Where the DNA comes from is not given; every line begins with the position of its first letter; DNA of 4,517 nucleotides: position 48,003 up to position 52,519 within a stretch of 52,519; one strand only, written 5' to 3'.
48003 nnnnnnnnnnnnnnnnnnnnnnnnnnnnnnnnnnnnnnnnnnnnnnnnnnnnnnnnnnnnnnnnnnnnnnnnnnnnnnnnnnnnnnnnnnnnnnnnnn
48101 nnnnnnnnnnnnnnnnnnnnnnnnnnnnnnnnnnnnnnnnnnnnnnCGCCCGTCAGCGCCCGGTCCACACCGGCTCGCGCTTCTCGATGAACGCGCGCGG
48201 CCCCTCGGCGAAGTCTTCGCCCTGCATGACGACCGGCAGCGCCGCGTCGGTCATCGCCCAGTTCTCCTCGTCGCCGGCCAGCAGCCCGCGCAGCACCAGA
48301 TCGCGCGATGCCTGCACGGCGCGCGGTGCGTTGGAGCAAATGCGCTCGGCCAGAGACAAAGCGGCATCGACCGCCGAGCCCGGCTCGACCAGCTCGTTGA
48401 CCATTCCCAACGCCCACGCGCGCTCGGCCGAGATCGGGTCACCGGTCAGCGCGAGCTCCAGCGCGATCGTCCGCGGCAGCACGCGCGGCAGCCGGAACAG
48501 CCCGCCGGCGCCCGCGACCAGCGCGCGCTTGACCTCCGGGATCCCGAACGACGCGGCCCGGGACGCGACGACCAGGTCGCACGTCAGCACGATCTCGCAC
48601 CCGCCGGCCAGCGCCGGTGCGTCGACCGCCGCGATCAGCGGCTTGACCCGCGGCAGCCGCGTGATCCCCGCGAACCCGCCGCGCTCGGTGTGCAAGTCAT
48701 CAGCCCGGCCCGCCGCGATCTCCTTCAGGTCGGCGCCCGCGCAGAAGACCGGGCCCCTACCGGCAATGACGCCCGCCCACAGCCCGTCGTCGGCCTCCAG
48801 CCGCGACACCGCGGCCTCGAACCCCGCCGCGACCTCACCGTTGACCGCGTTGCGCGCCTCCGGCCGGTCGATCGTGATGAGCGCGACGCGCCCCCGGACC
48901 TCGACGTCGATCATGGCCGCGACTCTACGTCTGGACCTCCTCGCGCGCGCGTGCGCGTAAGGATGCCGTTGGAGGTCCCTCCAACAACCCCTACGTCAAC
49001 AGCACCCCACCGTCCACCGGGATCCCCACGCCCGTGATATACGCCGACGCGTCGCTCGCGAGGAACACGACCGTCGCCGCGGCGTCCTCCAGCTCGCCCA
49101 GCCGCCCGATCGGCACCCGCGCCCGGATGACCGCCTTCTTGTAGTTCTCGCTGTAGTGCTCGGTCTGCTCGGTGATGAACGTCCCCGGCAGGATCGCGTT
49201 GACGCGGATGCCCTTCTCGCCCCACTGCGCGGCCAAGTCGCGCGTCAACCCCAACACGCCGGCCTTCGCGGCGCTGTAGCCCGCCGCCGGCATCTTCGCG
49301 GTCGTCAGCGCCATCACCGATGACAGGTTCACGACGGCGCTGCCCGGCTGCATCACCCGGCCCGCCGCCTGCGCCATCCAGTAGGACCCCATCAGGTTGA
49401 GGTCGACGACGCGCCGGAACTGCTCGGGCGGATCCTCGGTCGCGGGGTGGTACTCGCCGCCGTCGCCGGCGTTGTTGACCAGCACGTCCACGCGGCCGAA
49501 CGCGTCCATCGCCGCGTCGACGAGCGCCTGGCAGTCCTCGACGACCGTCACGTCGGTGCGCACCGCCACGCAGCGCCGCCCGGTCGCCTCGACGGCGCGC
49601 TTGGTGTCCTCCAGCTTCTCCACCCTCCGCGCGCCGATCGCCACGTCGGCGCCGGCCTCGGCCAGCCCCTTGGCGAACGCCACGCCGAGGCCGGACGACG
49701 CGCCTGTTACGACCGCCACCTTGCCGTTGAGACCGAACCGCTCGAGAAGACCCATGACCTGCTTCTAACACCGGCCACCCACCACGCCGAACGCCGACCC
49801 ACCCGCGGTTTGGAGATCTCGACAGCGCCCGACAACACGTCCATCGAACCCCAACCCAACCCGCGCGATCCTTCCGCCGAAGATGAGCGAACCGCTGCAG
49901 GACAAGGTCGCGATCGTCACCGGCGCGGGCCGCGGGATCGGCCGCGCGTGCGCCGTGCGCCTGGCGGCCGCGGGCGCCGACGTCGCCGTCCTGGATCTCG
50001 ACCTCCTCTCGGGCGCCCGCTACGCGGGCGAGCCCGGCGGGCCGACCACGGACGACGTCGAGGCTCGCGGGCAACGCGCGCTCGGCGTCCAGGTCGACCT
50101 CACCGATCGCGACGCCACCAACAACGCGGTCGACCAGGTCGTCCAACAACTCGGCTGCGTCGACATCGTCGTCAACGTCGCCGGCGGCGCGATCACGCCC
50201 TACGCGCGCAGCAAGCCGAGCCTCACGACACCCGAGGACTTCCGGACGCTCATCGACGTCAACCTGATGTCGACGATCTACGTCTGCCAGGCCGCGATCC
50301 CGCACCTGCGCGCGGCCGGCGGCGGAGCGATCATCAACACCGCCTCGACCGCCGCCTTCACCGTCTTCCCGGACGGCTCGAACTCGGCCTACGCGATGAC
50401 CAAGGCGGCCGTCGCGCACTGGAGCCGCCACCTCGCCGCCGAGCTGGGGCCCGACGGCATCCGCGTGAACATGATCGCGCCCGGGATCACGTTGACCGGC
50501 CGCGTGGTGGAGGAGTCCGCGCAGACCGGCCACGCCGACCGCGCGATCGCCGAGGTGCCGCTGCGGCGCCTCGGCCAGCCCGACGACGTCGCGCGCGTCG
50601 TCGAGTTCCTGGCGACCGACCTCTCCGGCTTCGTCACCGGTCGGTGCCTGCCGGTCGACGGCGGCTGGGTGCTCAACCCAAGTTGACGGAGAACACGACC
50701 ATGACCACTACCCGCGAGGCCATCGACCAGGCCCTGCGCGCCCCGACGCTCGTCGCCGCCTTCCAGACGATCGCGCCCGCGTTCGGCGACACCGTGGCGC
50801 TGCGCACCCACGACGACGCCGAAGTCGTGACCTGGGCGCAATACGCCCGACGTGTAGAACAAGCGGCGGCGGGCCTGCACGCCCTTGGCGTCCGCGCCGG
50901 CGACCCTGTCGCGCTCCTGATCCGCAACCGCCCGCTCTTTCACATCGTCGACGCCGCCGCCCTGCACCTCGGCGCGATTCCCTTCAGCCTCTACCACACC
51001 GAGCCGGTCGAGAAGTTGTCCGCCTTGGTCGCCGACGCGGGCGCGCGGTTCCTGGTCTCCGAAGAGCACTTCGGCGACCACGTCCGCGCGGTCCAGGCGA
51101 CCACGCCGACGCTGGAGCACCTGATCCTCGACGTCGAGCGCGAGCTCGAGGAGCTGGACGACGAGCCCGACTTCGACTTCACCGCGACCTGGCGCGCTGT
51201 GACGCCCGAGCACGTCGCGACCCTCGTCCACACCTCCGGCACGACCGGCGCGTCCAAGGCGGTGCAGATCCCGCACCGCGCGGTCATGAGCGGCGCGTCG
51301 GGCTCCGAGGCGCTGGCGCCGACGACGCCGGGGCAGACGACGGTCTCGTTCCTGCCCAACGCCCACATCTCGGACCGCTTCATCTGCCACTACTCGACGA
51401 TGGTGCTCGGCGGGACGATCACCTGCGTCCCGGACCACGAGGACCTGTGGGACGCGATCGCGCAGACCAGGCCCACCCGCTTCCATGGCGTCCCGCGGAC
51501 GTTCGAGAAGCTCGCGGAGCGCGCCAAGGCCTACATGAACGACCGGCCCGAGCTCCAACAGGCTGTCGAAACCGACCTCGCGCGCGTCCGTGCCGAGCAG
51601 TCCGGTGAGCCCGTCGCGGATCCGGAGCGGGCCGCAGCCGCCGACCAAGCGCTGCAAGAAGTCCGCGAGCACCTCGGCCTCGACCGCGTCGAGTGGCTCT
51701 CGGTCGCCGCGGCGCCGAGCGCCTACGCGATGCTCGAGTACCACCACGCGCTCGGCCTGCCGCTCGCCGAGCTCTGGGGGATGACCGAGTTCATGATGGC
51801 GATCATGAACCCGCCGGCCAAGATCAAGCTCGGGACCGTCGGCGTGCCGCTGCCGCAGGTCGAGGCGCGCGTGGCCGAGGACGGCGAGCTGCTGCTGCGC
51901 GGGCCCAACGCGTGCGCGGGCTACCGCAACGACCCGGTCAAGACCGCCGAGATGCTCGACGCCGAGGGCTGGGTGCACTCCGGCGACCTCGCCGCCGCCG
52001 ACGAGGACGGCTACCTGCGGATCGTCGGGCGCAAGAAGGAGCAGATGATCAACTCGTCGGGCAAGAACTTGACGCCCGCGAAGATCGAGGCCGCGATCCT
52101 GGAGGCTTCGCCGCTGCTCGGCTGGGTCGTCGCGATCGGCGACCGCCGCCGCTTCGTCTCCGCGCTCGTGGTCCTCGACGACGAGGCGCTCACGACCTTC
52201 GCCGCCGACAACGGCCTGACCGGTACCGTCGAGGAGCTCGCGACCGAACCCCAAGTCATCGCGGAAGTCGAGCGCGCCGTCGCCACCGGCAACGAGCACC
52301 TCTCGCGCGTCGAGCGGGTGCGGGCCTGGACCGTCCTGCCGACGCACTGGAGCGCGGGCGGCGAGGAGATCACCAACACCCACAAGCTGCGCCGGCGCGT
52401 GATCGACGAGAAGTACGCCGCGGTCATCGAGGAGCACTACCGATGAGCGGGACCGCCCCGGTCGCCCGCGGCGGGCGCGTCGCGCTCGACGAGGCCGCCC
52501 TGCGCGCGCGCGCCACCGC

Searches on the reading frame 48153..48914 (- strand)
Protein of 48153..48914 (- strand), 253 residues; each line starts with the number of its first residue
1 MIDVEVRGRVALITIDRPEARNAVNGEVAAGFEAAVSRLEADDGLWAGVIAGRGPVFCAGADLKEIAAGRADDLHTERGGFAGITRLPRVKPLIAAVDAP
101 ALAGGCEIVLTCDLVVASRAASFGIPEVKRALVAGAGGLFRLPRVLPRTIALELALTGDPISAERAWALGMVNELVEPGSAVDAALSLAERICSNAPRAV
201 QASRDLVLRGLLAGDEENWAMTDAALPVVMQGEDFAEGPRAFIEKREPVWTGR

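Call 12: search_protein_families(library=pfam, proteins=[window:48153-48914:-])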
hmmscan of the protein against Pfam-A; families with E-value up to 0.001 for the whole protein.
window:48153-48914:- (253 aa): 2 families
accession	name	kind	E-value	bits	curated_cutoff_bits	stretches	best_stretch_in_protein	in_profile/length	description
PF00378.25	ECH_1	-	8.9e-47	160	27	1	8-252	4-250/251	Enoyl-CoA hydratase/isomerase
PF16113.10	ECH_2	-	1.9e-22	80.7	27.2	1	11-188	2-184/335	Enoyl-CoA hydratase/isomerase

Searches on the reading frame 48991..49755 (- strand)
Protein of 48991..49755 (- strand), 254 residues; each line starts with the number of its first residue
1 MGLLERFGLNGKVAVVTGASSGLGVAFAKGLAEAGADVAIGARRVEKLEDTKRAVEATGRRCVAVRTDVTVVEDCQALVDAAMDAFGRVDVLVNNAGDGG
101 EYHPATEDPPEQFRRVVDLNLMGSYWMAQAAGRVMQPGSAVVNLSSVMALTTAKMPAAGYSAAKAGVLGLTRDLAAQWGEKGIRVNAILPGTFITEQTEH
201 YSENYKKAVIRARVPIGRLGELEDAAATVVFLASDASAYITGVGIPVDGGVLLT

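Call 12: search_protein_families(library=pfam, proteins=[window:48991-49755:-])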
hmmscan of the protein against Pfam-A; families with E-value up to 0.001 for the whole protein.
window:48991-49755:- (254 aa): 4 families
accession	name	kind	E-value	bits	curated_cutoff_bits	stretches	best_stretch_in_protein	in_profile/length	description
PF13561.12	adh_short_C2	-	1.5e-59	201.9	27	1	18-251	1-235/236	Enoyl-(Acyl carrier protein) reductase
PF00106.31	adh_short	-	2.5e-48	164.6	26.6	1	12-204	1-193/195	short chain dehydrogenase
PF08659.16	KR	-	1.4e-09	38.6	22.6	1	15-172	4-161/180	KR domain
PF01370.27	Epimerase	-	0.00065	19.6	20.9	1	15-179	2-161/240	NAD dependent epimerase/dehydratase family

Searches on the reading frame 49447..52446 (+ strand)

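Call 23: search_protein_families(library=pfam, proteins=[window:49447-52446:+], max_evalue=0.01)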
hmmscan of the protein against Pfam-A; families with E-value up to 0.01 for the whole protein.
window:49447-52446:+ (999 aa): 2 families
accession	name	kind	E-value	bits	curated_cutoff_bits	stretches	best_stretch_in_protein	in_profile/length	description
PF00501.34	AMP-binding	-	4.9e-59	200.5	29.9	1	441-826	3-383/384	AMP-binding enzyme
PF23562.2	AMP-binding_C_3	-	1.8e-09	38.4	20.8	1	865-999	2-121/124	AMP-binding enzyme C-terminal domain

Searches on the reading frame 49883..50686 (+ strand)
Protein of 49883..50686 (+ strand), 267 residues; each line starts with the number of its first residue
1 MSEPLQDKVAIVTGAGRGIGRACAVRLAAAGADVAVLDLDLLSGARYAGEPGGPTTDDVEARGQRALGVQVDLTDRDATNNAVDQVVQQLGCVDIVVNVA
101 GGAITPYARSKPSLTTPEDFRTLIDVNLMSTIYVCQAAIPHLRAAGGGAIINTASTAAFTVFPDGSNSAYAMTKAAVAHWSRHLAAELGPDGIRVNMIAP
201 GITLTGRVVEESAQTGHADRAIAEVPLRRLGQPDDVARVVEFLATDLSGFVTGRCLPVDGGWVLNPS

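Call 23: search_protein_families(library=pfam, proteins=[window:49883-50686:+], max_evalue=0.01)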
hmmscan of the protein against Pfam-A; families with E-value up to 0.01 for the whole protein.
window:49883-50686:+ (267 aa): 5 families
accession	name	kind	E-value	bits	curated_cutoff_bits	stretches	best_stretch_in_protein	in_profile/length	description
PF13561.12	adh_short_C2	-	2.1e-56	191.6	27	1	14-262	1-235/236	Enoyl-(Acyl carrier protein) reductase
PF00106.31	adh_short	-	9.5e-47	159.4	26.6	1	8-212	1-191/195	short chain dehydrogenase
PF23441.1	SDR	-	8.8e-08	32.3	27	1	68-264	65-257/258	SDR-like rossmann domain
PF01370.27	Epimerase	-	8.9e-08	32.3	20.9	1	11-191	2-163/240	NAD dependent epimerase/dehydratase family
PF08659.16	KR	-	0.00012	22.5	22.6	1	11-103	4-92/180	KR domain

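Call 26: find_encoding_contigs(protein=window:49883-50686:+, flank=10000, max_places=4)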
Protein window:49883-50686:+ (267 aa): 2 contigs read that carry it; 2 places shown.
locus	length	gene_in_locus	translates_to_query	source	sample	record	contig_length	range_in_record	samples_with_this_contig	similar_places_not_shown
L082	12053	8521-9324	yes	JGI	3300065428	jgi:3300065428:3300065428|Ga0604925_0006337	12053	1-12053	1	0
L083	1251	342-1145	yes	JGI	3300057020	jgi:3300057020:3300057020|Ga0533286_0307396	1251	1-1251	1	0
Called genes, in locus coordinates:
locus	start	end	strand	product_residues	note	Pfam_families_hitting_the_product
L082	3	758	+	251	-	?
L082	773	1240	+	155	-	PF01575:MaoC_dehydratas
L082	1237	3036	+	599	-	PF01590:GAF, PF13185:GAF_2, PF13492:GAF_3 (weak), PF17853:GGDEF_2, PF13556:HTH_30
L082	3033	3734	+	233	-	PF08659:KR (faint), PF00106:adh_short, PF13561:adh_short_C2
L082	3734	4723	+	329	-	PF08240:ADH_N, PF00107:ADH_zinc_N, PF13602:ADH_zinc_N_2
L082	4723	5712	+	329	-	PF08240:ADH_N, PF00107:ADH_zinc_N, PF13602:ADH_zinc_N_2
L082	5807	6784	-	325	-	PF08240:ADH_N, PF00107:ADH_zinc_N, PF13602:ADH_zinc_N_2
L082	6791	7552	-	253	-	PF00378:ECH_1, PF16113:ECH_2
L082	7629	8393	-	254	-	PF00106:adh_short, PF08659:KR, PF13561:adh_short_C2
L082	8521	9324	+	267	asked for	PF00106:adh_short, PF01370:Epimerase, PF13561:adh_short_C2, PF23441:SDR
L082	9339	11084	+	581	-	PF00501:AMP-binding, PF23562:AMP-binding_C_3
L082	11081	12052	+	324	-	?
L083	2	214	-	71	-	?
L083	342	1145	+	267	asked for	PF00106:adh_short, PF01370:Epimerase, PF13561:adh_short_C2, PF23441:SDR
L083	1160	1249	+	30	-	?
